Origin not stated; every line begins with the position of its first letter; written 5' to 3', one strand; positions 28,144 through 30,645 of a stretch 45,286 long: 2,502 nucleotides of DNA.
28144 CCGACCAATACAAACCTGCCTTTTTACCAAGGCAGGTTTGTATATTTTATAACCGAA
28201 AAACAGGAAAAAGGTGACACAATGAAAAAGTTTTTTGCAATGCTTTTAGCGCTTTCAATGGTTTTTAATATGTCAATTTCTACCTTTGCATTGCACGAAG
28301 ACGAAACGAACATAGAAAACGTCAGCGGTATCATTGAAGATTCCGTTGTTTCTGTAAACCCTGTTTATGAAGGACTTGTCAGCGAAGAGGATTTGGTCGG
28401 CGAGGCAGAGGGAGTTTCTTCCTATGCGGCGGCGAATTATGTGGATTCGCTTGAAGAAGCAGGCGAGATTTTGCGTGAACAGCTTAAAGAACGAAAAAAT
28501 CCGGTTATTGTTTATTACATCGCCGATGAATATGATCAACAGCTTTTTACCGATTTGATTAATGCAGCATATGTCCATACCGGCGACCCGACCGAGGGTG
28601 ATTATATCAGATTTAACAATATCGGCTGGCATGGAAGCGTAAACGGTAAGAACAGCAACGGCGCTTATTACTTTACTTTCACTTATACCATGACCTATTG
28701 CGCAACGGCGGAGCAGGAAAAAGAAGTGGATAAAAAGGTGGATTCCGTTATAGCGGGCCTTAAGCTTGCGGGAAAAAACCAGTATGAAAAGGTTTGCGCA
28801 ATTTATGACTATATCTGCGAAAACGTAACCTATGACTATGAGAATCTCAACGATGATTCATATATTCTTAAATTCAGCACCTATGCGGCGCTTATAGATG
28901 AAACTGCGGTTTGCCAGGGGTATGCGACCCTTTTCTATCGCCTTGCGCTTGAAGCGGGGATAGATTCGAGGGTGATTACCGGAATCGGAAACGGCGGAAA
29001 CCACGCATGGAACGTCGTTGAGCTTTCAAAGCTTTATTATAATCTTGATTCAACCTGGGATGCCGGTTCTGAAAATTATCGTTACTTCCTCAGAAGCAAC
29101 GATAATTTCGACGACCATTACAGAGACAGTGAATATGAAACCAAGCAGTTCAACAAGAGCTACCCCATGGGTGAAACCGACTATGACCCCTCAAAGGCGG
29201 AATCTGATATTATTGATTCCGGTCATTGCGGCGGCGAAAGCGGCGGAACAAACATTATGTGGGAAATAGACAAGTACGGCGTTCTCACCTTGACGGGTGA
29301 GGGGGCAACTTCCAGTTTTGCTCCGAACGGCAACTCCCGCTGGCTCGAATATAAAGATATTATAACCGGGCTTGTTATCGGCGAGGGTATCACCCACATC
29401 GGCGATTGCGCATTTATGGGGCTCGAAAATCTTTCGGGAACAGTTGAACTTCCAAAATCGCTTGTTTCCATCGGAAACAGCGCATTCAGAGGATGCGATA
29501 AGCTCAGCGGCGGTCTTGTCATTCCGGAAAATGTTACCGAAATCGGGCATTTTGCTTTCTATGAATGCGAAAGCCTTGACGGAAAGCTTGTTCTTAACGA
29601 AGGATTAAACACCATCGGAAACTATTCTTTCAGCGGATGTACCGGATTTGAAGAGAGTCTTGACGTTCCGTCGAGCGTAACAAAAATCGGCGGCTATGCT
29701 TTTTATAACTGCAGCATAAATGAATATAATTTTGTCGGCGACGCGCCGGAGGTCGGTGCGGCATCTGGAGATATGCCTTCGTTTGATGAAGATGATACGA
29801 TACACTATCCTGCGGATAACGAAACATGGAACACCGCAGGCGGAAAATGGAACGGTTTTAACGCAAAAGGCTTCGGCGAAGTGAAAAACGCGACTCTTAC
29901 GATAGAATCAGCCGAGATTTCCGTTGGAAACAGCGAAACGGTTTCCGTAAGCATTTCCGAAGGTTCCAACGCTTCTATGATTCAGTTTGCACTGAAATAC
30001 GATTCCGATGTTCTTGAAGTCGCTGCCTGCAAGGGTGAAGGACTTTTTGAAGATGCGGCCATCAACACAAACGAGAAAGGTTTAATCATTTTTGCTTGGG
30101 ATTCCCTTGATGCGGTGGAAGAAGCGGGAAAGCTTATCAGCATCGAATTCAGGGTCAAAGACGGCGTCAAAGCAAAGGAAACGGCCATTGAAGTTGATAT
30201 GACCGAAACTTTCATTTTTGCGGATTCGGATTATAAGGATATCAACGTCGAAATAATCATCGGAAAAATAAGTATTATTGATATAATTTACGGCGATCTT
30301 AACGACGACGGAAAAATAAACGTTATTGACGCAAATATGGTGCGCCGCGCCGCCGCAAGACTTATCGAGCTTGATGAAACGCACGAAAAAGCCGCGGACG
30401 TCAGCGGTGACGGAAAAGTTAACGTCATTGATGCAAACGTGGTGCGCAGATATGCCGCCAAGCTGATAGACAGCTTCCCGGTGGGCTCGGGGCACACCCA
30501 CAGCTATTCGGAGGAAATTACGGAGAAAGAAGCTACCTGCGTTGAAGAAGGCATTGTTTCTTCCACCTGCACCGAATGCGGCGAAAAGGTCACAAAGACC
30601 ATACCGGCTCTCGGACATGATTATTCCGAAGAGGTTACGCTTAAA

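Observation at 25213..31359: Self-contained cohesin-dockerin cell-surface system with no carbohydrate-active enzymes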

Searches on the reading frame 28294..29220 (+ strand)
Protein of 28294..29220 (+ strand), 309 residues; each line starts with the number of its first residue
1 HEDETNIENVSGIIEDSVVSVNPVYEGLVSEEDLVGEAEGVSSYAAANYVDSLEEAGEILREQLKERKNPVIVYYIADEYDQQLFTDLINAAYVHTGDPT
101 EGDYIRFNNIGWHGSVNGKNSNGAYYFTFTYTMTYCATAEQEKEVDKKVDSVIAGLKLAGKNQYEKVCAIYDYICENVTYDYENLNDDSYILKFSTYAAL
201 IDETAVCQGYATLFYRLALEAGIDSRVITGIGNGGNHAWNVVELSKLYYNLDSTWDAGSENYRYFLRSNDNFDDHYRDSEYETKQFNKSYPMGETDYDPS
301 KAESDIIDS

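Call 40: search_solved_structures(query=window:28294-29220:+, max_evalue=1, show_alignments=2)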
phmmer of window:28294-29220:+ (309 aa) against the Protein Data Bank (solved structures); distinct sequences matched with E-value up to 1: 3.
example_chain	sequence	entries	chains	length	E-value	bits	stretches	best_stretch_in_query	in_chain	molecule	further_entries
9crn_A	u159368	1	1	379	1.6e-08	37.8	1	158-256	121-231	Transglutaminase-like domain-containing protein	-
6mpo_A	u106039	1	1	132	0.33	13.8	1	68-145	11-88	Gene 5 protein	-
3isr_A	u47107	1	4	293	0.47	13.3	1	161-231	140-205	Transglutaminase-like enzymes, putative cysteine protease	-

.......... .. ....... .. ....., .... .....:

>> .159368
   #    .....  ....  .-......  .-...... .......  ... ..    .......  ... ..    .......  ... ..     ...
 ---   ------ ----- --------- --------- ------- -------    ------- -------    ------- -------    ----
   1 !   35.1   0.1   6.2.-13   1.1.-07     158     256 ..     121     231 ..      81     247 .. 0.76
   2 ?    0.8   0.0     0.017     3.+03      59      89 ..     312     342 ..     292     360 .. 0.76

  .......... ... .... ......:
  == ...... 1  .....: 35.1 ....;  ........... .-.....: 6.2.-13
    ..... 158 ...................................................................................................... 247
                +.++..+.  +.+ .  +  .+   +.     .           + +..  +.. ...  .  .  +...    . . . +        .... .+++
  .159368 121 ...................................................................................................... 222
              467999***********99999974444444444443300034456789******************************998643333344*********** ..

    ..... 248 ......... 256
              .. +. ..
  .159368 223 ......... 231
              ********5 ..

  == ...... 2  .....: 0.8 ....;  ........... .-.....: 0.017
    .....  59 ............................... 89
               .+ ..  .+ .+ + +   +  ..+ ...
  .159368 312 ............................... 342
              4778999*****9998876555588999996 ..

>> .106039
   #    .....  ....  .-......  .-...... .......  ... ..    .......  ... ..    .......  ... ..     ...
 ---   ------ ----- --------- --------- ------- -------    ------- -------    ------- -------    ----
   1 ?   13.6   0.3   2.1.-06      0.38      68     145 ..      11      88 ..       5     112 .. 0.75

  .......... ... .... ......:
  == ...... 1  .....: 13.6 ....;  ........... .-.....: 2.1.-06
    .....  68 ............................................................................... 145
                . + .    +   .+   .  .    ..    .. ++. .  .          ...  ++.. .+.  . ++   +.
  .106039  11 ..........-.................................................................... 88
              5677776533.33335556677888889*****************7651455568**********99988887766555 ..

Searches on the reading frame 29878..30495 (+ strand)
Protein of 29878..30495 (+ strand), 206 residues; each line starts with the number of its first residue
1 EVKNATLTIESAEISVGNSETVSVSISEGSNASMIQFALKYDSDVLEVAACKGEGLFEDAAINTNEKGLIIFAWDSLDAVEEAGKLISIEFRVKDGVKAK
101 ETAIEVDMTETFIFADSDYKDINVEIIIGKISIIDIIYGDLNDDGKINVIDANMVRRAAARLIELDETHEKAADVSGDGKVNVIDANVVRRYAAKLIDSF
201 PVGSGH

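Call 67: predict_structure(alignment_id=A4)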
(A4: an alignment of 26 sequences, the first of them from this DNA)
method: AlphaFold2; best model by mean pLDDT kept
length: 206 residues; sequences in the alignment: 26
mean_pLDDT: 91.8   pTM: 0.71
mean pLDDT of the five models: 91.8, 91.1, 90.9, 90.4, 89.9
residues with pLDDT >= 90: 159; 70-90: 40; 50-70: 3; < 50: 4
segments of 3 or more residues with pLDDT < 50: 204-206
pLDDT, mean of each block of 10 residues (from residue 1): 83 89 95 97 97 95 97 95 95 91 96 95 96 87 90 95 90 89 94 91 57
secondary structure, 60 per line:
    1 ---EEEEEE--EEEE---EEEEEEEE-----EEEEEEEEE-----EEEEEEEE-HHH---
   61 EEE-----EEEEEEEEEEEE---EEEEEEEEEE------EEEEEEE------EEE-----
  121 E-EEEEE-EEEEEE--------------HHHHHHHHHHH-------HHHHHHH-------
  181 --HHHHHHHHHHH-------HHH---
elements in order: E4-9 E12-15 E19-26 E32-40 E46-53 E61-63 E69-80 E84-93 E100-106 E113-115 E123-127 E129-134 H149-159 H167-173 H183-193

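Call 70: fold_search(model_id=the predicted structure, library=pdb)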
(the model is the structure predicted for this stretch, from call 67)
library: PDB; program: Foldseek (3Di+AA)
matches with E <= 10: 2000; with E <= 0.001: 100
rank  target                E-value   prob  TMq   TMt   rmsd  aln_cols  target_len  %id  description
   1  6kgf_A                4.3e-14  1.00  0.60  0.84   1.8       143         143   23  Crystal structure of CaDoc0917(R16D)-CaCohA2 complex at pH 8.2 (released 2020-07-08)
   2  6kgf_C                6.1e-14  1.00  0.59  0.81   1.8       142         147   23  Crystal structure of CaDoc0917(R16D)-CaCohA2 complex at pH 8.2 (released 2020-07-08)
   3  6kge_A                6.9e-14  1.00  0.59  0.84   1.9       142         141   23  Crystal structure of CaDoc0917(R16D)-CaCohA2 complex at pH 5.5 (released 2020-07-08)
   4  6kgd_A                8.8e-14  1.00  0.58  0.80   2.3       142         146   22  Crystal structure of CaDoc0917(R49D)-CaCohA2 complex at pH 8.0 (released 2020-07-08)
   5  6kgc_A                1.8e-13  1.00  0.60  0.84   1.8       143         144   22  Crystal structure of CaDoc0917(R49D)-CaCohA2 complex at pH 5.4 (released 2020-07-08)
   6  4ums                  1.4e-12  1.00  0.58  0.77   2.2       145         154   21  The crystal structure of the seventh ScaB type I cohesin from Pseudobacteroides cellulosolvens (released 2015-05-06)
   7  2xdh                  1.6e-12  1.00  0.56  0.82   2.8       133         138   22  Non-cellulosomal cohesin from the hyperthermophilic archaeon Archaeoglobus fulgidus (released 2010-05-26)
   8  2vn6_A                1.7e-12  1.00  0.58  0.77   1.9       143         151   20  The Clostridium cellulolyticum dockerin displays a dual binding mode for its cohesin partner (released 2008-05-13)
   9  2vn5_C                1.9e-12  1.00  0.57  0.78   1.9       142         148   20  The Clostridium cellulolyticum dockerin displays a dual binding mode for its cohesin partner (released 2008-05-20)
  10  3ul4_A                2.3e-12  1.00  0.57  0.80   2.2       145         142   22  Crystal structure of Coh-OlpA(Cthe_3080)-Doc918(Cthe_0918) complex: A novel type I Cohesin-Dockerin complex from Clost (released 2012-11-28)
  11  1g1k_A                2.6e-12  1.00  0.58  0.82   1.9       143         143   20  COHESIN MODULE FROM THE CELLULOSOME OF CLOSTRIDIUM CELLULOLYTICUM (released 2000-11-22)
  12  2vn5_A                3.3e-12  1.00  0.57  0.81   2.0       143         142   20  The Clostridium cellulolyticum dockerin displays a dual binding mode for its cohesin partner (released 2008-05-20)
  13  1aoh_A                4.2e-12  1.00  0.56  0.79   2.3       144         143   19  SINGLE COHESIN DOMAIN FROM THE SCAFFOLDING PROTEIN CIPA OF THE CLOSTRIDIUM THERMOCELLUM CELLULOSOME (released 1998-07-08)
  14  5nrm_A                5.3e-12  1.00  0.57  0.82   2.2       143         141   18  Crystal structure of the sixth cohesin from Acetivibrio cellulolyticus' scaffoldin B in complex with Cel5 dockerin S51 (released 2018-01-31)
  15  4fl4_C                6.4e-12  1.00  0.55  0.38   2.6       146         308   25  Scaffoldin conformation and dynamics revealed by a ternary complex from the Clostridium thermocellum cellulosome (released 2012-06-27)
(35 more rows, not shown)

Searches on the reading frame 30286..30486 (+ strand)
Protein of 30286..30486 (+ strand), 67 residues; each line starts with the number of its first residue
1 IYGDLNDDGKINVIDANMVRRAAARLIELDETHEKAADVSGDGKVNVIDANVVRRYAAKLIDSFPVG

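Call 45: find_homologous_proteins(query=A2, max_evalue=0.001)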
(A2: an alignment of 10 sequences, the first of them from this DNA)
Query A2 (10 sequences) (67 aa, profile of the alignment): 264 proteins with E <= 0.001 among 1377 candidates; the best 120 are listed.
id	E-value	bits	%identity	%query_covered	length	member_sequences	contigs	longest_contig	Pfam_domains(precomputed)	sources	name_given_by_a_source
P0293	8.2e-31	124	67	99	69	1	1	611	PF00404.25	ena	-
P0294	7.7e-30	121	67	99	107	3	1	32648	PF00404.25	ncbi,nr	ncbi:MAG: dockerin type I repeat-containing protein, partial [Oscillospiraceae bacterium]|nr:dockeri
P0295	1.3e-28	117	60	97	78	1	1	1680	PF00404.25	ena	-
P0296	3.9e-28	115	66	97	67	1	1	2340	PF00404.25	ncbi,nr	ncbi:MAG: dockerin type I repeat-containing protein, partial [Oscillospiraceae bacterium]|nr:dockeri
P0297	1.3e-27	114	60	97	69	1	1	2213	PF00404.25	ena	-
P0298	1.8e-26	110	70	96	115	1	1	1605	PF00404.25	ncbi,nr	ncbi:MAG: dockerin type I repeat-containing protein, partial [Oscillospiraceae bacterium]|nr:dockeri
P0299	7.0e-25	105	58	99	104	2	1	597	PF00404.25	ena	-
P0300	7.6e-24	101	61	88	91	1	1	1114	PF00404.25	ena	-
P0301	8.8e-24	101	64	82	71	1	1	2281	PF00404.25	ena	-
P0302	7.2e-23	98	48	99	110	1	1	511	PF00404.25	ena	-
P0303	3.3e-22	96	48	96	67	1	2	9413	PF00404.25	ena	-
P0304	4.5e-22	96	48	96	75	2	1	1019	PF00404.25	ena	-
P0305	2.0e-21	94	53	96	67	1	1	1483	PF00404.25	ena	-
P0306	6.6e-20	89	52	91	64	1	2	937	PF00404.25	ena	-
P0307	1.3e-19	88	48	97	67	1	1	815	PF00404.25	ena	-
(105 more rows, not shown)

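Call 46: find_related_loci(query=A2, collection=metagenome_contigs, flank=6000)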
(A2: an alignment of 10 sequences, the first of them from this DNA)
Query A2 (67 aa) in metagenome_contigs; peptide patterns used: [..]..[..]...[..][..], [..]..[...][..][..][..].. (x = any residue, [..] = any of these).
600 stretches matched a pattern (row limit reached: there are more); 178 encode a relative of the query (tblastn E <= 1e-3); the best 80 are kept; 80 distinct loci.
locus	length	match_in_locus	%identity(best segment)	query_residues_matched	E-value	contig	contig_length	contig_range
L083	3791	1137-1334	53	1-66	2e-18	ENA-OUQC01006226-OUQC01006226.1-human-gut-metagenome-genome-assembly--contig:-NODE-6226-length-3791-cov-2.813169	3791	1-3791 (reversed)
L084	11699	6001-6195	49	1-65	2e-16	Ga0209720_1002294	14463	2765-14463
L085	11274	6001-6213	49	2-66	4e-14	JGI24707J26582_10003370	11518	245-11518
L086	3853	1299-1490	42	2-64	1e-12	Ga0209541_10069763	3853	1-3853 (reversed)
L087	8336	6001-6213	45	2-66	6e-12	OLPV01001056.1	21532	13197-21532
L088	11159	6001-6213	45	2-66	7e-12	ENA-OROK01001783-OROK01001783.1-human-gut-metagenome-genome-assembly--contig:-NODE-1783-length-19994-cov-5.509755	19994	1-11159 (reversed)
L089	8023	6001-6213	43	2-66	9e-12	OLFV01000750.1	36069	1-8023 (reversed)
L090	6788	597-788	42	2-65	8e-12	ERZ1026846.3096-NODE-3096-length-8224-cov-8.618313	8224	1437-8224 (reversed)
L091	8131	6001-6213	43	2-66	8e-12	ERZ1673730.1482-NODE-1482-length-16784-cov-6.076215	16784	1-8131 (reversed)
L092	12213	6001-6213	43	2-66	9e-12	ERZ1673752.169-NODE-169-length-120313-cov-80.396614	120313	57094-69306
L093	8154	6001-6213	43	2-66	8e-12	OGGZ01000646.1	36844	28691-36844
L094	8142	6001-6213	43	2-66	1e-11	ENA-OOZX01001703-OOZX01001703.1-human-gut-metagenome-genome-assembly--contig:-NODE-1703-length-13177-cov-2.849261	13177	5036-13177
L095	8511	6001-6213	43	2-66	1e-11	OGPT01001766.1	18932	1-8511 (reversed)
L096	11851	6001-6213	43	2-66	1e-11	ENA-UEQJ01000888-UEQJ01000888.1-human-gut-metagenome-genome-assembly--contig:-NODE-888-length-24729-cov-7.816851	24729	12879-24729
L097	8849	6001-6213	43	2-66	1e-11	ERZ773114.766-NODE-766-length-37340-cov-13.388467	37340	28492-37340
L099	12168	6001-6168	47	2-58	2e-11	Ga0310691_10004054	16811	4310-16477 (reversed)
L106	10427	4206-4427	38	1-66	8e-11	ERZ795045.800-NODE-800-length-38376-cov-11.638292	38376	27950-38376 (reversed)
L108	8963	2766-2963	35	1-66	2e-10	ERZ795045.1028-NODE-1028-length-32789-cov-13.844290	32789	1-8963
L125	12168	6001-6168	41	1-56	5e-9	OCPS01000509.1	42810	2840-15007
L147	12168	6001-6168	41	2-59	1e-8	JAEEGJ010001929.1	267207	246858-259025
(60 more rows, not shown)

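Call 91: search_protein_families(library=pfam, proteins=[L083:153-1337:+, L084:5221-7611:+, L085:4909-8493:+, L086:3-2372:+, L087:1798-6219:+, L099:5818-8655:+, L106:2889-4430:+, L108:117-2972:+, L125:3808-6195:+, L147:4300-7335:+], max_evalue=0.0001)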
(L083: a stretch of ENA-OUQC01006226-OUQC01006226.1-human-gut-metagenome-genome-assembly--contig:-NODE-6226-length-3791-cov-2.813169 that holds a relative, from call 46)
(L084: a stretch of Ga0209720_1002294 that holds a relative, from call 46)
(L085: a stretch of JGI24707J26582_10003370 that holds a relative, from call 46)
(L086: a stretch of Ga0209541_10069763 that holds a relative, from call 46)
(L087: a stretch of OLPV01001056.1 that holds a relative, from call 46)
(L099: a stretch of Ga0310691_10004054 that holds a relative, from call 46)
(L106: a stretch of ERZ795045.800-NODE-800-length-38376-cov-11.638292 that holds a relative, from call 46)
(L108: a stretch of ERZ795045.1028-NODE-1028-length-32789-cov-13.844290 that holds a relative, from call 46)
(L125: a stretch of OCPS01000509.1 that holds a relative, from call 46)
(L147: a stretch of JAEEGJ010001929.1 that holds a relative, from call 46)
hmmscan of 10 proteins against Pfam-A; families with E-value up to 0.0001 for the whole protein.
L083:153-1337:+ (395 aa): 1 family
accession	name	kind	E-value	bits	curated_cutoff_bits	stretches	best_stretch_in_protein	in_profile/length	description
PF00404.24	Dockerin_1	-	4.1e-16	59.3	22.9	1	330-384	1-55/57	Dockerin type I domain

L084:5221-7611:+ (797 aa): 5 families
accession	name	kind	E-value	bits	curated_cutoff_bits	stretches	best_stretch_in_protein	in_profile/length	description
PF00404.24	Dockerin_1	-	1.6e-18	67.1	22.9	1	262-318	1-57/57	Dockerin type I domain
PF13229.12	Beta_helix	-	5.3e-13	49.3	25.9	2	588-779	2-157/158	Right handed beta helix region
PF00544.25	Pectate_lyase_4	-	4.5e-10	39.9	24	1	86-140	157-211/211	Pectate lyase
PF22842.2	Pel9A-like_beta_helix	-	6.3e-07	29.1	25.2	1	650-786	174-328/370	Pel9A-like, right handed beta helix region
PF03422.21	CBM_6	-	1.9e-05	25.4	28.9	1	373-457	19-104/125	Carbohydrate binding module (family 6)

L085:4909-8493:+ (1195 aa): 6 families
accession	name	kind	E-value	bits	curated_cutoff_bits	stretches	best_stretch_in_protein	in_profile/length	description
PF21348.3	RGL11_C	-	4.7e-248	824.3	27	1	702-1187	1-490/490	Rhamnogalacturonan lyase family 11, C-terminal domain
PF07745.19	Glyco_hydro_53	-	9.8e-92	308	24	1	39-324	2-311/340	Glycosyl hydrolase family 53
PF18370.7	RGI_lyase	-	8.4e-38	129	27.8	1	613-698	1-86/86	Rhamnogalacturonan I lyases beta-sheet domain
PF00404.24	Dockerin_1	-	1.5e-16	60.7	22.9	1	369-427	1-57/57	Dockerin type I domain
PF01839.29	FG-GAP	-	1.2e-08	35.1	22.1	0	936-960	4-31/37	FG-GAP repeat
PF13517.12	FG-GAP_3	-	3.5e-07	31.1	26.9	0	905-951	19-60/61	FG-GAP-like repeat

L086:3-2372:+ (790 aa): 1 family
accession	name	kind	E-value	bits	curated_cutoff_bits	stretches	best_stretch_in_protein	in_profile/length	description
PF00404.24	Dockerin_1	-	1.2e-16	61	22.9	1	433-489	1-56/57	Dockerin type I domain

L087:1798-6219:+ (1474 aa): 2 families
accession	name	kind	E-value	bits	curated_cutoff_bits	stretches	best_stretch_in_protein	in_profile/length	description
PF00404.24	Dockerin_1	-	8.7e-16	58.3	22.9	1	1408-1459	1-52/57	Dockerin type I domain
PF13360.13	PQQ_2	-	4.4e-09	36.8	27.6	1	910-1010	25-125/233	Outer membrane protein assembly factor BamB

L099:5818-8655:+ (946 aa): 10 families
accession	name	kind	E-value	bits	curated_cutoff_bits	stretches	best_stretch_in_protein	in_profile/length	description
PF12799.13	LRR_4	-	1.8e-57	190.5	27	4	641-682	1-42/44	Leucine Rich repeats (2 copies)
PF23598.1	LRR_14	-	2.1e-27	96.3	40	3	264-394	12-147/353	Leucine-rich repeat region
PF23952.1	LRR_EndoS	-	4.3e-22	79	27.9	0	233-290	27-87/116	Endo-beta-N-acetylglucosaminidase EndoS LRR domain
PF13855.12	LRR_8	-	4e-17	62.2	27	0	247-284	21-59/61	Leucine rich repeat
PF00404.24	Dockerin_1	-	2.4e-16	60.1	22.9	1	62-116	1-56/57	Dockerin type I domain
PF25019.1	LRR_R13L1-DRL21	-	1e-11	45.3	27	0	243-305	64-125/127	R13L1/DRL21 LRRs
PF23622.1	LRR_At1g61320_AtMIF1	-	2.6e-08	34.1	26.9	0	630-702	81-156/384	At1g61320/AtMIF1, LRR domain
PF23247.1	LRR_RPS2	-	8.7e-08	32.7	27.9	0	248-322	25-101/160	Plant disease resistance protein RPS2-like, leucine-rich repeats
PF25013.1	LRR_Zer-1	-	1.4e-07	32.2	27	0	269-371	3-94/137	Zer-1-like, Leucine-rich repeats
PF14580.12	LRR_9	-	5.8e-06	26.4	30.5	0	716-779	49-110/175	Leucine-rich repeat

L106:2889-4430:+ (514 aa): 2 families
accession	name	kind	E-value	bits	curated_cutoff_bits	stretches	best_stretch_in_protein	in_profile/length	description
PF00704.34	Glyco_hydro_18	-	6.6e-93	312.3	29.6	1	65-422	1-317/317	Glycosyl hydrolases family 18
PF00404.24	Dockerin_1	-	7.1e-21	74.6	22.9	1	447-505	1-57/57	Dockerin type I domain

L108:117-2972:+ (952 aa): 3 families
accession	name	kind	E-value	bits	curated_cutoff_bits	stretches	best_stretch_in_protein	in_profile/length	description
PF00759.25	Glyco_hydro_9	-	1.5e-125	420.4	27.7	1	42-518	1-444/444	Glycosyl hydrolase family 9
PF00942.24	CBM_3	-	1.3e-37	128.5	22.4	2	730-809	3-83/83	Cellulose binding domain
PF00404.24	Dockerin_1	-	1.7e-16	60.6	22.9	1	885-941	1-57/57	Dockerin type I domain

L125:3808-6195:+ (796 aa): 3 families
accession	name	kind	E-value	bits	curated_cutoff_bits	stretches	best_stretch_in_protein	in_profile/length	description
PF08239.17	SH3_3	-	6.2e-14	52.4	27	2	160-219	1-54/54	Bacterial SH3 domain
PF00404.24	Dockerin_1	-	2.4e-13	50.5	22.9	1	733-788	1-56/57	Dockerin type I domain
PF12733.13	Cadherin-like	-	1.1e-06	29.4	24.2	1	558-639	1-89/89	Cadherin-like beta sandwich domain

L147:4300-7335:+ (1012 aa): 5 families
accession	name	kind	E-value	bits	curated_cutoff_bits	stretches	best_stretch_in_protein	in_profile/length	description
PF21254.3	AGA-YXIM_GBD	-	2.6e-45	154.2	27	1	56-191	1-138/138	Beta-agarase/YXIM esterase-like, galactose-binding domain-like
PF14200.12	RicinB_lectin_2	-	4.4e-29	101.5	25.6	3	444-533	5-89/89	Ricin-type beta-trefoil lectin domain-like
PF13472.12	Lipase_GDSL_2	-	7.7e-25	88.8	32.9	2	207-381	3-177/178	GDSL-like Lipase/Acylhydrolase family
PF00404.24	Dockerin_1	-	7.4e-09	36.1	22.9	1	568-622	1-57/57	Dockerin type I domain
PF00652.28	Ricin_B_lectin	-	1.3e-08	35.5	29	1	464-546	10-85/126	Ricin-type beta-trefoil lectin domain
